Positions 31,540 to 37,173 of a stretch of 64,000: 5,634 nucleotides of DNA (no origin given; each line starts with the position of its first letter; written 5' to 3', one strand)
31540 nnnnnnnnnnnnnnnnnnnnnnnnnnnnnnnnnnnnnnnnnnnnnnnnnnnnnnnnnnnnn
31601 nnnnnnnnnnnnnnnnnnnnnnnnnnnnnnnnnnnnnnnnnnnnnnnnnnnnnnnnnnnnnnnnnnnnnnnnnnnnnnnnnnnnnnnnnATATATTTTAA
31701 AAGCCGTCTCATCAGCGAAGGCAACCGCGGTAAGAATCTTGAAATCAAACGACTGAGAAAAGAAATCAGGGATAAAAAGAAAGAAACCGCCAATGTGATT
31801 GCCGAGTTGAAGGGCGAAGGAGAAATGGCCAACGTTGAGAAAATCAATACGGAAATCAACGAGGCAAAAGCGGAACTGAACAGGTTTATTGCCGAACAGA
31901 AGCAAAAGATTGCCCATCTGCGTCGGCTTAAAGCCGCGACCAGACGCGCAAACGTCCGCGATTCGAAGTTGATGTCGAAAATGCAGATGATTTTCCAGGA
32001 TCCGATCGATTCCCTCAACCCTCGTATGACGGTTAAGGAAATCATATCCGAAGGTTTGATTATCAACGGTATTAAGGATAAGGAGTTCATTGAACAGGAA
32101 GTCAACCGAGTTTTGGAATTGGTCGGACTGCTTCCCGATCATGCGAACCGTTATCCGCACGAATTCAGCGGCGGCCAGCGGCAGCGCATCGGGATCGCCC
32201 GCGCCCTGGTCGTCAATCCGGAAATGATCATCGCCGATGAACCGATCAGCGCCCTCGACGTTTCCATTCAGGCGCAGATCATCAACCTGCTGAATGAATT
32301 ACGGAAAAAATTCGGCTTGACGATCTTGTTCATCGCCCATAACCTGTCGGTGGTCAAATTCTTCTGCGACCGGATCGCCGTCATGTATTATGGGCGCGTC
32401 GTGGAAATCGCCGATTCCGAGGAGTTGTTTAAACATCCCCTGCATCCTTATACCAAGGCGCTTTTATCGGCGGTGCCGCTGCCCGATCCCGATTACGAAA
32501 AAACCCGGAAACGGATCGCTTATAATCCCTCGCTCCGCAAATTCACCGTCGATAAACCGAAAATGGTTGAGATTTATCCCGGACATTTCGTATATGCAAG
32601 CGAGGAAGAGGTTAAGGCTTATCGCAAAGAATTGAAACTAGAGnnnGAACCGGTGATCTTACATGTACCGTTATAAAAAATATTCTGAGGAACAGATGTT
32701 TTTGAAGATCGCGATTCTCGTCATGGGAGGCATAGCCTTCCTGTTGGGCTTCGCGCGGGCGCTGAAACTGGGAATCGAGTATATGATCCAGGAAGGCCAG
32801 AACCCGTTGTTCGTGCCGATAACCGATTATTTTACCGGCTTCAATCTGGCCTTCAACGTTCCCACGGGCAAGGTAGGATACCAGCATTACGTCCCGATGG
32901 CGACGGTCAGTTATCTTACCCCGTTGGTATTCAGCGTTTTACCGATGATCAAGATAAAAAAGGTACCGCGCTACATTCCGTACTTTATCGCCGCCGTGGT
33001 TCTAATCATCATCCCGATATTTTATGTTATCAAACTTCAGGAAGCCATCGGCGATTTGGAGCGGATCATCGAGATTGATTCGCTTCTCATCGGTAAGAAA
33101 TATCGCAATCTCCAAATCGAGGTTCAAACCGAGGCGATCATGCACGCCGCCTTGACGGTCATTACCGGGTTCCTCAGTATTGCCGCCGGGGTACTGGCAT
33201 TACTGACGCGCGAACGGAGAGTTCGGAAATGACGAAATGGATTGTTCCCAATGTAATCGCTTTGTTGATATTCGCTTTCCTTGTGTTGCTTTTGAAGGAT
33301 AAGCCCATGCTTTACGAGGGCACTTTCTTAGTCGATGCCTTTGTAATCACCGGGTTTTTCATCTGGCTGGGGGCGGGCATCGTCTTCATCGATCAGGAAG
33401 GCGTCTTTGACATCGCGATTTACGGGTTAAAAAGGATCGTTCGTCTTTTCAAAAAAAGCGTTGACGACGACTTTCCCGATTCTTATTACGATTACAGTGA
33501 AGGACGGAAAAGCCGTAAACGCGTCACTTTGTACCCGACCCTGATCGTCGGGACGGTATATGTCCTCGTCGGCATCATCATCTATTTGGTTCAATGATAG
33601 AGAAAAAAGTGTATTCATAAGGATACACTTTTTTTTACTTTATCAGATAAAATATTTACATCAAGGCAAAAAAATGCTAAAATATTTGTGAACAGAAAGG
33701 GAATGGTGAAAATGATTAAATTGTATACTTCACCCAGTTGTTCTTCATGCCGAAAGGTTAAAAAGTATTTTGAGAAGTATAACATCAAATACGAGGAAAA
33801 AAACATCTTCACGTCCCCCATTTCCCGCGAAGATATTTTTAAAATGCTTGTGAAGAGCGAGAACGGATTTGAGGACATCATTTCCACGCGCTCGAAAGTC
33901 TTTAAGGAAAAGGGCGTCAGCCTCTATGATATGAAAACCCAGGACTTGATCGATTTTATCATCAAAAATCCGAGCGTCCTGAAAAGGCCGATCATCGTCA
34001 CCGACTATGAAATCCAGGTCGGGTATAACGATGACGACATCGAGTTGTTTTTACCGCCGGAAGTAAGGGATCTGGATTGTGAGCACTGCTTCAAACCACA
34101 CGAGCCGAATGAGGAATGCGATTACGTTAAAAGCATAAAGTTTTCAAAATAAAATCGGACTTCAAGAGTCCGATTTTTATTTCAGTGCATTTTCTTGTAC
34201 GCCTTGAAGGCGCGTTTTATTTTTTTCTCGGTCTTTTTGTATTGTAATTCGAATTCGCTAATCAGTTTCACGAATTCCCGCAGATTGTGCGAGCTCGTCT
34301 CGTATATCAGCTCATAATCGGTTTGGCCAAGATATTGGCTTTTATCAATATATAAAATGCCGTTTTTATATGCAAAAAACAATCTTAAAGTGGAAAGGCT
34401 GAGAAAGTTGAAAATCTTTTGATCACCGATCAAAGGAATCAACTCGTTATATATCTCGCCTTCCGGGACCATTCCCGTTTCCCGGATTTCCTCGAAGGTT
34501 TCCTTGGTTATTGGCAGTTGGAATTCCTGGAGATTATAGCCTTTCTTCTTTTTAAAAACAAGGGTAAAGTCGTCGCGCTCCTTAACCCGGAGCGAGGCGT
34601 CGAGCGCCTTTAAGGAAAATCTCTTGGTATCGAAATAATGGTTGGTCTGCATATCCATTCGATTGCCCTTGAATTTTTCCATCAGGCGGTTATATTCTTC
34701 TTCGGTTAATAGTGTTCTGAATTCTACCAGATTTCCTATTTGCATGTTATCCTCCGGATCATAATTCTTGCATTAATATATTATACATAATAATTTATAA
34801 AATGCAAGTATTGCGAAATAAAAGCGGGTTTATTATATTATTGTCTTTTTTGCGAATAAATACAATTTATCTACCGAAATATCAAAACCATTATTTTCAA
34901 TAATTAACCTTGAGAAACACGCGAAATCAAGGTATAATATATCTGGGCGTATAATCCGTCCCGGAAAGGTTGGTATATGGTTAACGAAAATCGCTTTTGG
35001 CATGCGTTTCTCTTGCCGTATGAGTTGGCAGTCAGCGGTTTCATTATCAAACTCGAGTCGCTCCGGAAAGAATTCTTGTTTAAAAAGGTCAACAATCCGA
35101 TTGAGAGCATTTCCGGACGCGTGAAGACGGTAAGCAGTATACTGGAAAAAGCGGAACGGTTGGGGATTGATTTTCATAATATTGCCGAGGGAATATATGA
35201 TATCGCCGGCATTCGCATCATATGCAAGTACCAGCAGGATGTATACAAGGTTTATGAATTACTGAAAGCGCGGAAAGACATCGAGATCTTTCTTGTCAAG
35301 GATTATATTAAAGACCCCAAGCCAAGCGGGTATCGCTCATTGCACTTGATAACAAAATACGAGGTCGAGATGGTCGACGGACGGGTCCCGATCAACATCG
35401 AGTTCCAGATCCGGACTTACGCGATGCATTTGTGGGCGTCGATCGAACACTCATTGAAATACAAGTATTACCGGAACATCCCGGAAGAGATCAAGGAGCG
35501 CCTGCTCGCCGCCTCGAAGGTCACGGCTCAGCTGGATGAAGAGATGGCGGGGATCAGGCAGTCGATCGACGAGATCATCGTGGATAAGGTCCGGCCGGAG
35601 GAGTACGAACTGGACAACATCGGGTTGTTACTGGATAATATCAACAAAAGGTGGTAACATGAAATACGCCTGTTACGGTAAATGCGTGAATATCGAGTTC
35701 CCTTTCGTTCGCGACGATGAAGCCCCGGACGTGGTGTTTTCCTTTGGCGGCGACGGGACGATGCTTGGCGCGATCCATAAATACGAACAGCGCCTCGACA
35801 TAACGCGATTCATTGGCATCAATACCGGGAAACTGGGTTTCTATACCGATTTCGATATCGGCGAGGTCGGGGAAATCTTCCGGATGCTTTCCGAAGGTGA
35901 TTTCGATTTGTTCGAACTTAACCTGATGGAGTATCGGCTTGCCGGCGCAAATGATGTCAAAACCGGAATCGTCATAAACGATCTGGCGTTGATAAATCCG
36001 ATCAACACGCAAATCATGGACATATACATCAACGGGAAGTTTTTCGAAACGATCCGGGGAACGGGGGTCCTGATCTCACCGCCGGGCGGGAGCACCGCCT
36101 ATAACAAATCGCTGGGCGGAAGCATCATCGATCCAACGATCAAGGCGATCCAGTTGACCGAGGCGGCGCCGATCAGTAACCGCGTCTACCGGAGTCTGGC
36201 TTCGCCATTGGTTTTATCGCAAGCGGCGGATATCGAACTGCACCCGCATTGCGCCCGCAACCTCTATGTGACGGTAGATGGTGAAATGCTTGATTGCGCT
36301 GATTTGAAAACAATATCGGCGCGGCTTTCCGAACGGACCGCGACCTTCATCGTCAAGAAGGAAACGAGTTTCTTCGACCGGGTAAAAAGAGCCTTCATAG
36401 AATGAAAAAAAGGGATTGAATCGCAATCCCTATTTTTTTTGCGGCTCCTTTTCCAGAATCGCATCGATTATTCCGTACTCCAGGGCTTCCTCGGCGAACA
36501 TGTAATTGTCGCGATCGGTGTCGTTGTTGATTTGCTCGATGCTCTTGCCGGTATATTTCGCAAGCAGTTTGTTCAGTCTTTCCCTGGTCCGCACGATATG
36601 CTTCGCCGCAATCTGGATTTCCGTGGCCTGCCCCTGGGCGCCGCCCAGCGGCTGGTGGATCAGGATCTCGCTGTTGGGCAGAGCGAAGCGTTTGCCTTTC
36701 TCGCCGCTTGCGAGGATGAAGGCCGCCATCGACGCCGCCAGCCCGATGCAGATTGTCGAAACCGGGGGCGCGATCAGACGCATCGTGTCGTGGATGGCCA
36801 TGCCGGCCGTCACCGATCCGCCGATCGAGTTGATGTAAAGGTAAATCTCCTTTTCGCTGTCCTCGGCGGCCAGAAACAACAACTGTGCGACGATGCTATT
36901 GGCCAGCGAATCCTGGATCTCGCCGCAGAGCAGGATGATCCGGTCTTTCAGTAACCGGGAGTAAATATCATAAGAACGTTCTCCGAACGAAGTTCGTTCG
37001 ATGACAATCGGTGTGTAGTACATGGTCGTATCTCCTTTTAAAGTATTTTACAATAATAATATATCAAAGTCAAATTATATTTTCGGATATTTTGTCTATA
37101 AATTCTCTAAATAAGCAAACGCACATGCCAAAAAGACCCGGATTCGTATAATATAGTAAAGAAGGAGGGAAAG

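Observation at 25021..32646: Opp-type peptide ABC importer with a 1014-aa Ig-domain-bearing lipoprotein SBP, an OppC with a long extracellular loop, and an OppF with a ~95-aa coiled-coil insertion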

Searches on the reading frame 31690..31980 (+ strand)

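Call 24: search_protein_families(library=pfam, proteins=[window:31690-31980:+], max_evalue=1)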
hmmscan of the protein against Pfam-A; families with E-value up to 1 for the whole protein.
window:31690-31980:+ (97 aa): 9 families
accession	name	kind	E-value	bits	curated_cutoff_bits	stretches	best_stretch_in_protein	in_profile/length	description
PF17675.6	APG6_N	-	0.01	16.7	45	1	16-82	45-109/132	Apg6 coiled-coil region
PF24219.2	DUF7438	-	0.011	16.5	25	1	19-67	9-54/57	Family of unknown function (DUF7438)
PF19717.4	DUF6212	-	0.013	14.9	26.4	1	18-87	4-73/395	Family of unknown function (DUF6212)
PF06810.17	Phage_scaffold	-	0.023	15.1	35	1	20-95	40-114/170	Phage capsid assembly scaffolding protein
PF04102.17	SlyX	-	0.053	14.6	30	1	61-80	20-39/67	SlyX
PF01923.23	Cob_adeno_trans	-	0.056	13.9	24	1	30-90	77-137/171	Cobalamin adenosyltransferase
PF16515.11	HIP1_clath_bdg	-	0.091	13.6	28.8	0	16-83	8-74/99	Clathrin-binding domain of Huntingtin-interacting protein 1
PF09969.14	DUF2203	-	0.39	11.9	24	1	19-82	15-74/122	Uncharacterized conserved protein (DUF2203)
PF10400.15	Vir_act_alpha_C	-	0.94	10.7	22.4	1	55-83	16-44/78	Virulence activator alpha C-term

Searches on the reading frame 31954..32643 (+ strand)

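Call 58: search_protein_families(library=ncbifam, proteins=[window:31954-32643:+], max_evalue=0.01)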
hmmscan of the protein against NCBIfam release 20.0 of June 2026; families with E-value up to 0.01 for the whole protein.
window:31954-32643:+ (230 aa): 186 families (the best 25 are shown)
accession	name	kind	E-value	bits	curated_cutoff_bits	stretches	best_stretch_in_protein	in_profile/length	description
NF043078.1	MMSYN1_0168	equivalog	3.9e-100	336.3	800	2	39-223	462-648/649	oligopeptide ABC transporter ATP-binding protein OppF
NF011659.0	PRK15079.1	equivalog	6.1e-79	265.1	540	1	7-186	100-280/334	murein tripeptide/oligopeptide ABC transporter ATP binding protein OppF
NF008453.0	PRK11308.1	subfamily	1.2e-70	238.4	408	1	5-188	96-279/334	dipeptide ABC transporter ATP-binding protein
NF007613.0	PRK10261.1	equivalog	2.9e-67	227.5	1077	1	6-219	399-617/623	glutathione ABC transporter ATP-binding protein GsiA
NF043071.1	DppF_dipep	equivalog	1.8e-60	205.1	660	1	8-188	100-280/331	dipeptide ABC transporter ATP-binding subunit DppF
NF011713.0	PRK15134.1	equivalog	1.1e-59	202.4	834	2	8-101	362-456/529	microcin C ABC transporter ATP-binding protein YejF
NF007010.1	PRK09473.1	subfamily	3.5e-53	180.4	575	1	9-192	87-271/318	oligopeptide ABC transporter ATP-binding protein OppD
NF043079.1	MMSYN1_0167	equivalog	1.9e-51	175.5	740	1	10-175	308-475/561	oligopeptide ABC transporter ATP-binding protein OppD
TIGR02769.1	nickel_nikE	equivalog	4.5e-49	167.3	332.55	1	8-179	88-258/265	nickel import ATP-binding protein NikE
NF008246.0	PRK11022.1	equivalog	4.2e-47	160.8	541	1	8-209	89-288/326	dipeptide ABC transporter ATP-binding protein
NF011692.0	PRK15112.1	equivalog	1.6e-45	155.9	452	1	9-172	89-252/269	putrescine export ABC transporter ATP-binding protein SapF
NF007739.0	PRK10419.1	subfamily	2.3e-45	155.3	354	1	8-179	89-259/268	nickel ABC transporter ATP-binding protein NikE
TIGR02770.1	nickel_nikD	equivalog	7.1e-42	143.3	318.7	1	9-173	63-228/230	nickel import ATP-binding protein NikD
NF047576.1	opine_ATP_CntF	equivalog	9.4e-39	133.2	385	1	9-173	86-252/264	staphylopine uptake ABC transporter ATP-binding protein CntF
NF047578.1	opine_ATP_CntD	equivalog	1.8e-38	132.3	380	1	9-173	86-252/266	staphylopine uptake ABC transporter ATP-binding protein CntD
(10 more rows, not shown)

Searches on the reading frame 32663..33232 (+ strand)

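Call 51: search_protein_families(library=ncbifam, proteins=[window:32663-33232:+], max_evalue=0.00001)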
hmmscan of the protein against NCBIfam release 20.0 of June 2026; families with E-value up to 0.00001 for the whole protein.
window:32663-33232:+ (189 aa): 0 families

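Call 80: search_protein_families(library=pfam, proteins=[window:32663-33232:+], max_evalue=0.1)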
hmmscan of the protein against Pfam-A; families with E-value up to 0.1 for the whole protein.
window:32663-33232:+ (189 aa): 1 family
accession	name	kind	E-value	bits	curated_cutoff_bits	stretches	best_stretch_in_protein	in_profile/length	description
PF25655.1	Phi6_P8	-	0.086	13.4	27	0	5-41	94-130/143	Phi6 bacteriophage P8 capsid protein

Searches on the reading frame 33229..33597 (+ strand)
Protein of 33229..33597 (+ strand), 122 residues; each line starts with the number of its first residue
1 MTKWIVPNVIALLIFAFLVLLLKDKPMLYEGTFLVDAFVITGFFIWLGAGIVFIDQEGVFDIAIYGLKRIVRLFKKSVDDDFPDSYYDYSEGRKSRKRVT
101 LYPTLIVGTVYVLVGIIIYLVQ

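Call 51: search_protein_families(library=ncbifam, proteins=[window:33229-33597:+], max_evalue=0.00001)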
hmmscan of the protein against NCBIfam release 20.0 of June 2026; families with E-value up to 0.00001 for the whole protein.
window:33229-33597:+ (122 aa): 0 families

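Call 80: search_protein_families(library=pfam, proteins=[window:33229-33597:+], max_evalue=0.1)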
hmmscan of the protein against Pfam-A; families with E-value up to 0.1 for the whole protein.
window:33229-33597:+ (122 aa): 1 family
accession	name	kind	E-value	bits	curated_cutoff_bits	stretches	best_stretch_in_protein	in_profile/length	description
PF13038.11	DUF3899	-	5.4e-14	52.8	23.4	1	36-118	2-86/88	Domain of unknown function (DUF3899)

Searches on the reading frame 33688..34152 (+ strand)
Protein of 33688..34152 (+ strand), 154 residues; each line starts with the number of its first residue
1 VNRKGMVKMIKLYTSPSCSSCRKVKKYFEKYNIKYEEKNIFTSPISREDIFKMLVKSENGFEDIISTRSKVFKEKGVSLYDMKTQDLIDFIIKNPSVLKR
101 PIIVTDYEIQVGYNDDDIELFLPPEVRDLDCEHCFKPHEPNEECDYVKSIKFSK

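Call 79: search_protein_families(library=pfam, proteins=[window:33688-34152:+], max_evalue=0.0001)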
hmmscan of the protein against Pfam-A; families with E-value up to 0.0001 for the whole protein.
window:33688-34152:+ (154 aa): 2 families
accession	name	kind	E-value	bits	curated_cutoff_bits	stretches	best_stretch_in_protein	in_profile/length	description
PF03960.21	ArsC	-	3.3e-24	85.4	24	1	13-119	1-77/79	ArsC family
PF00462.30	Glutaredoxin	-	8e-08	32.8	22.9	1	10-50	1-41/60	Glutaredoxin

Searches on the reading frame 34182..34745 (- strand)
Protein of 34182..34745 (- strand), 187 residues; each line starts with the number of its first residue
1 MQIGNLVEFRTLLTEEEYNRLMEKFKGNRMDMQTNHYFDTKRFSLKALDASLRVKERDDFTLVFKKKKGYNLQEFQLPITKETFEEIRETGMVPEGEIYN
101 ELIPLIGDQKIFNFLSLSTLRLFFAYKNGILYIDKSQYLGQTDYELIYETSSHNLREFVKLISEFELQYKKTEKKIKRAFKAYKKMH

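Call 79: search_protein_families(library=pfam, proteins=[window:34182-34745:-], max_evalue=0.0001)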
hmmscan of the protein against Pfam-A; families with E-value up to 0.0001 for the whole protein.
window:34182-34745:- (187 aa): 1 family
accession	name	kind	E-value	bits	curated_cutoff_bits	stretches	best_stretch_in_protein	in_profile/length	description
PF01928.26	CYTH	-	6.8e-13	49.3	23.2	1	7-179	4-178/179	CYTH domain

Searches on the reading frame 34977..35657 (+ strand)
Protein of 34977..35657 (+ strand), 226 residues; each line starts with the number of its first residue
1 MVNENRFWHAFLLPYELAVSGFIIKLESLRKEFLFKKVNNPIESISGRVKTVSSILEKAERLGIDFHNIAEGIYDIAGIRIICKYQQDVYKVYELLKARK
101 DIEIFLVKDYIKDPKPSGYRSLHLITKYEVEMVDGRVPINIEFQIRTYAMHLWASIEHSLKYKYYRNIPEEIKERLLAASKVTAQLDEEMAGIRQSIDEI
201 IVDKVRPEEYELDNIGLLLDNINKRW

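Call 79: search_protein_families(library=pfam, proteins=[window:34977-35657:+], max_evalue=0.0001)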
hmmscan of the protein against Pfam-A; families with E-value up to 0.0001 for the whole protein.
window:34977-35657:+ (226 aa): 1 family
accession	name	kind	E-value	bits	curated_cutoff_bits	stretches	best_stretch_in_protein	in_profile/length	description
PF04607.23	RelA_SpoT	-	2.5e-31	108.7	27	1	47-165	1-111/113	Region found in RelA / SpoT proteins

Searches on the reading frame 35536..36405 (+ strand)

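Call 79: search_protein_families(library=pfam, proteins=[window:35536-36405:+], max_evalue=0.0001)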
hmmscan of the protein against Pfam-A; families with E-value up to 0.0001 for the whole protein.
window:35536-36405:+ (289 aa): 2 families
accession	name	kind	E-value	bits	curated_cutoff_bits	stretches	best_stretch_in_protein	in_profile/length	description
PF20143.4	NAD_kinase_C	-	4.4e-13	49.5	23.7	1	161-250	17-101/126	ATP-NAD kinase C-terminal domain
PF01513.26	NAD_kinase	-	7.1e-08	33.3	25.5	1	62-123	71-130/130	ATP-NAD kinase N-terminal domain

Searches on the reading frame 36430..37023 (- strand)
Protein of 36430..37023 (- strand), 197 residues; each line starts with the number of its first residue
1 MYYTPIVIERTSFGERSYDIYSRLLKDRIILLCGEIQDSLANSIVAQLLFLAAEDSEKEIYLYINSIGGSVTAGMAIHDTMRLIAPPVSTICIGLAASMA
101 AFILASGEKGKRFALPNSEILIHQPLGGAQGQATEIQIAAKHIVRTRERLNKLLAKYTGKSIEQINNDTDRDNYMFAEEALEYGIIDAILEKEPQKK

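Call 79: search_protein_families(library=pfam, proteins=[window:36430-37023:-], max_evalue=0.0001)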
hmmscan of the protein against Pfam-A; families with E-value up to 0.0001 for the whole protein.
window:36430-37023:- (197 aa): 1 family
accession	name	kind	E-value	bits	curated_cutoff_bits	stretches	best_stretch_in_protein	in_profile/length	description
PF00574.28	CLP_protease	-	1e-81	273.6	20.2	1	14-192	3-181/182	Clp protease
